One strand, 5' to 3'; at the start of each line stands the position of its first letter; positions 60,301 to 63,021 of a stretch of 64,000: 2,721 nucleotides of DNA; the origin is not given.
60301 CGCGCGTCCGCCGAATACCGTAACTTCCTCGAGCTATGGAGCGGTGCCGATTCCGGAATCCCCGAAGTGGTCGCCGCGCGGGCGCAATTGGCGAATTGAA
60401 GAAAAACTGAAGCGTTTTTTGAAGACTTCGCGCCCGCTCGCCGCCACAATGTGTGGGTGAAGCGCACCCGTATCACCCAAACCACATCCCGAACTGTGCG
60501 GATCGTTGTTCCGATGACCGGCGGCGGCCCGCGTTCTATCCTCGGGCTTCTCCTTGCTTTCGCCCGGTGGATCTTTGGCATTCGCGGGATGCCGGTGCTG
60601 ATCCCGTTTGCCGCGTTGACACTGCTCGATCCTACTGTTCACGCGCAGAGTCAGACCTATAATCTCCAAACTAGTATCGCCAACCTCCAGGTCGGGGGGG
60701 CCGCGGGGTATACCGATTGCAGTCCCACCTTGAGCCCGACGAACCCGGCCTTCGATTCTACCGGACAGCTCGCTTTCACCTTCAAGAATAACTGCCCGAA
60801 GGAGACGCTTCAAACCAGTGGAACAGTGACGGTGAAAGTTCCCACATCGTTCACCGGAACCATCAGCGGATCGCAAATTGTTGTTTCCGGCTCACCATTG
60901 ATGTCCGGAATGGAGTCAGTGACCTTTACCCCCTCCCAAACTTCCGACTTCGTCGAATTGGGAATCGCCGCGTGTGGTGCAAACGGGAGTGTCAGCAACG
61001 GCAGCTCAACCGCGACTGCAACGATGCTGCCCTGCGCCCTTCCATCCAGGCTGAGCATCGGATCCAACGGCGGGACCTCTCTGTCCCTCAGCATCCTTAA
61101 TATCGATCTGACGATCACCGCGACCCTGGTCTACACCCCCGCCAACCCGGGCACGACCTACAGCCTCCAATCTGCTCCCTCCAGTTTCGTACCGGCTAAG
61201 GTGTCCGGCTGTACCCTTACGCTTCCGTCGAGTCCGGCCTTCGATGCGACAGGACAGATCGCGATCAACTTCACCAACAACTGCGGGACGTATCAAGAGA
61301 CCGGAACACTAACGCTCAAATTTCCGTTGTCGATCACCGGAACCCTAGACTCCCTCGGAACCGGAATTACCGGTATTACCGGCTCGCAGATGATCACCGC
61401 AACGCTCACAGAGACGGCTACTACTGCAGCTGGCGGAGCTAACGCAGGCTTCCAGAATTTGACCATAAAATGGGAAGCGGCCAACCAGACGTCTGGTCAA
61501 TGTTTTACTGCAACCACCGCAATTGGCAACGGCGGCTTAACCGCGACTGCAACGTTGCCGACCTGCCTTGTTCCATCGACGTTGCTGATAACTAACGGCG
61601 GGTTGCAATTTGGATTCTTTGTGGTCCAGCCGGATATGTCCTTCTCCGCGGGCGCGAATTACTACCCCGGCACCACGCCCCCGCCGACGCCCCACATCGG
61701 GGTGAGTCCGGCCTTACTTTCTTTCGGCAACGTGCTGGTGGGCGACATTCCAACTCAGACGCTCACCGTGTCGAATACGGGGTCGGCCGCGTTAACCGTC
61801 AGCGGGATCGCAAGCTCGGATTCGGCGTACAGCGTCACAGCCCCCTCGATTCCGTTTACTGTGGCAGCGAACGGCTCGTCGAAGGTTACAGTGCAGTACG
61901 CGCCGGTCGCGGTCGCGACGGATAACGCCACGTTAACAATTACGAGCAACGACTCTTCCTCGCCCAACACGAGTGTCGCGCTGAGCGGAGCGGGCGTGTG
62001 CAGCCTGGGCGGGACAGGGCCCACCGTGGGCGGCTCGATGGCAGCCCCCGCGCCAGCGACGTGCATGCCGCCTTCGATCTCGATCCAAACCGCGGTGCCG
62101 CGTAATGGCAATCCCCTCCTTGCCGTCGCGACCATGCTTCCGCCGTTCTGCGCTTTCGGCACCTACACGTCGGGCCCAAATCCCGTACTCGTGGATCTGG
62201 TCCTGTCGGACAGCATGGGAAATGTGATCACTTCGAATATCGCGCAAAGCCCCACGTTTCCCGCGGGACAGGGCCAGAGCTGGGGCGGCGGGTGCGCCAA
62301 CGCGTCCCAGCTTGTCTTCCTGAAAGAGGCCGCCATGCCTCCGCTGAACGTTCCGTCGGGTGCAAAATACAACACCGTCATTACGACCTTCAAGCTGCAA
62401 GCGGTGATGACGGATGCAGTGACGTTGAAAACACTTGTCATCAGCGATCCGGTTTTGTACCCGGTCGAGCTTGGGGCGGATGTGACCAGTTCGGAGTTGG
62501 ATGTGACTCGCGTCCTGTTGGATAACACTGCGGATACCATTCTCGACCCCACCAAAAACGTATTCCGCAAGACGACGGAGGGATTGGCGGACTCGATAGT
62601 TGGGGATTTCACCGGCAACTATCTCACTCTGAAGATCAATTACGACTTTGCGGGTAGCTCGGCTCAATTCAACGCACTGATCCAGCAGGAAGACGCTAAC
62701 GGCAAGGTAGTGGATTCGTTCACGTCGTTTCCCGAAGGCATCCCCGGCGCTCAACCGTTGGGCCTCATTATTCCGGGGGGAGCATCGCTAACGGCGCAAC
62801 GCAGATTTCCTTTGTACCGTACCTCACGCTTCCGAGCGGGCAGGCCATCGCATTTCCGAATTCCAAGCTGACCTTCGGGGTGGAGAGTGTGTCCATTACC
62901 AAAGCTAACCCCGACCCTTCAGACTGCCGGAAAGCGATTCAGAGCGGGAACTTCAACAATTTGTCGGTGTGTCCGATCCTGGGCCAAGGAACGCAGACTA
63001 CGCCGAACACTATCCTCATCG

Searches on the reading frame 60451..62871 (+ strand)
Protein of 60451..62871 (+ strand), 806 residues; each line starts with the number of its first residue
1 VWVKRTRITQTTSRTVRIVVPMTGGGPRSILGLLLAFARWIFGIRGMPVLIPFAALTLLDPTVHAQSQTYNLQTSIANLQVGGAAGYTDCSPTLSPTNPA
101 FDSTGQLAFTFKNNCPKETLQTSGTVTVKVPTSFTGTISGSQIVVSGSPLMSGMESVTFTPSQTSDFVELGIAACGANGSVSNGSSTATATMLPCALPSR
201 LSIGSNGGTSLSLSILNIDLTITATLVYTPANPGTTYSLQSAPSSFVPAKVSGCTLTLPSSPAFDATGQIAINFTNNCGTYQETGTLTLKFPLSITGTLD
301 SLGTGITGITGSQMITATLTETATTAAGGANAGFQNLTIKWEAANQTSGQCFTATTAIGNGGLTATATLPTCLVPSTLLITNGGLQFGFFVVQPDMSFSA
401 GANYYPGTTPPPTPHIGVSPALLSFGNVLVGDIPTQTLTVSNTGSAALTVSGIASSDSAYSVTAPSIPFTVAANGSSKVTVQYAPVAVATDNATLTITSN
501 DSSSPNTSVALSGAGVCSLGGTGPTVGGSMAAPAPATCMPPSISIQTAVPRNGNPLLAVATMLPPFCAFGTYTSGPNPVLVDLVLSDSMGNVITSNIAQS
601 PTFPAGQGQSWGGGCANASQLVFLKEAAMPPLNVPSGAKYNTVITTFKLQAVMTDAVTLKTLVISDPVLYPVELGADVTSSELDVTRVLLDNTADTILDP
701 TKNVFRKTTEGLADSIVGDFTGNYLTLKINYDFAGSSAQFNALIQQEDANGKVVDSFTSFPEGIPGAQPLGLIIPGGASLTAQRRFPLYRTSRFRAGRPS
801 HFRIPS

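Call 9: search_protein_families(library=pfam, proteins=[window:60451-62871:+], max_evalue=0.01)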
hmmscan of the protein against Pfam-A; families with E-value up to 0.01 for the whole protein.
window:60451-62871:+ (806 aa): 4 families
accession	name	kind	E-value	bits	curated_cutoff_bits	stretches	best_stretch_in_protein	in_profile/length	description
PF15780.11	ASH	-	1.4e-11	44.8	27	1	420-505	11-96/98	Abnormal spindle-like microcephaly-assoc'd, ASPM-SPD-2-Hydin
PF22073.2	Cep192_D4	-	3.5e-11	43.7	35.5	1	414-515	2-111/112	Cep192 domain 4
PF22544.2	HYDIN_VesB_CFA65-like_Ig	-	1.6e-09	38.3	25.5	1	415-513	2-99/100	HYDIN/CFA65/VesB-like, Ig-like domain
PF07610.17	DUF1573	-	3.5e-05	24.2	26.1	1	424-507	9-91/98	Protein of unknown function (DUF1573)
